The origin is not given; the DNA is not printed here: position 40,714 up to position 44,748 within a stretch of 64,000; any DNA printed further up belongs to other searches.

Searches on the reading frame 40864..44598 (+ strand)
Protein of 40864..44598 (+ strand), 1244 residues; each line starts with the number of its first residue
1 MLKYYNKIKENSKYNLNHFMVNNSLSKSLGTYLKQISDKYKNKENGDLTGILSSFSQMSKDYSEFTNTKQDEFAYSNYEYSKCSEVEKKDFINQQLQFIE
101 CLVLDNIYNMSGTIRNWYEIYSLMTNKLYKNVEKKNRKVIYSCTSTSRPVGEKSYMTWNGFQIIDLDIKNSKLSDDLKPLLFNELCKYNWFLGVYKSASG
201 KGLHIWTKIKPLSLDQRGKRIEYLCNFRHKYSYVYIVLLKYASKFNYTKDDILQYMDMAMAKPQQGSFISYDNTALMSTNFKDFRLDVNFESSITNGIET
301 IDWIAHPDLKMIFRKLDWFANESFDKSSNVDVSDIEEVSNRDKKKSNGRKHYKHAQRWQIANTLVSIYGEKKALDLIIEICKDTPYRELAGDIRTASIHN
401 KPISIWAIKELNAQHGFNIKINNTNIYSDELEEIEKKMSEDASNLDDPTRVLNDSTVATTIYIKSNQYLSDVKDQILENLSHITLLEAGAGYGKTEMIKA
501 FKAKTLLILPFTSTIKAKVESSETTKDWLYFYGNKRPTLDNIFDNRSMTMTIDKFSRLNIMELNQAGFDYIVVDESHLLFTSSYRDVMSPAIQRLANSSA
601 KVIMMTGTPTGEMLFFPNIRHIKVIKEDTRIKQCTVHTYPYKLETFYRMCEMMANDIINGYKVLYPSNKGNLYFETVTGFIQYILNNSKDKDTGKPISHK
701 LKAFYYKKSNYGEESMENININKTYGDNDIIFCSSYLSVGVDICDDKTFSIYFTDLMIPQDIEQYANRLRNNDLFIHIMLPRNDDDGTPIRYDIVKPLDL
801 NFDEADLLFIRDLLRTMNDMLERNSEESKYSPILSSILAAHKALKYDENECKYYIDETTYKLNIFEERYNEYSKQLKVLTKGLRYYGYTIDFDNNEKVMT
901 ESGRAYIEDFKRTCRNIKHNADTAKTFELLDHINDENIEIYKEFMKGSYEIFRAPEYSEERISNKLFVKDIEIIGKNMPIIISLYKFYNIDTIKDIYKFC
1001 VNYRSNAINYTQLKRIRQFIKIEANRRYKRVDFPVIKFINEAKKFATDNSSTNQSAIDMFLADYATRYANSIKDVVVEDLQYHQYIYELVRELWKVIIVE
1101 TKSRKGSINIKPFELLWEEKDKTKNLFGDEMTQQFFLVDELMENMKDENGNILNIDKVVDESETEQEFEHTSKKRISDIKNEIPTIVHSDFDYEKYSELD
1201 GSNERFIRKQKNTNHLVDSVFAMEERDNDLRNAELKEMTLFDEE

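Call 14: search_protein_families(library=phrogs, proteins=[window:40864-44598:+], max_evalue=0.001)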
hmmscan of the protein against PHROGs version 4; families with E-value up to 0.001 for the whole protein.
window:40864-44598:+ (1244 aa): 0 families

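Call 19: search_protein_families(library=pfam, proteins=[window:40864-44598:+], max_evalue=0.01)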
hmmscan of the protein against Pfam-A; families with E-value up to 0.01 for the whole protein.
window:40864-44598:+ (1244 aa): 4 families
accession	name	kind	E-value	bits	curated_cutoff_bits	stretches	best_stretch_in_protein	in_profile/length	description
PF00270.35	DEAD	-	3.5e-07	30.6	26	1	482-610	15-161/167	DEAD/DEAH box helicase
PF02758.22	PYRIN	-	0.00037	21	22.9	1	349-390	34-75/76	PAAD/DAPIN/Pyrin domain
PF04851.21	ResIII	-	0.00037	20.9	22.5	1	484-610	26-163/164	Type III restriction enzyme, res subunit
PF08800.15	BT4734-like_N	-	0.0018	18.9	22.4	1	142-275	11-132/134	BT4734-like, N-terminal domain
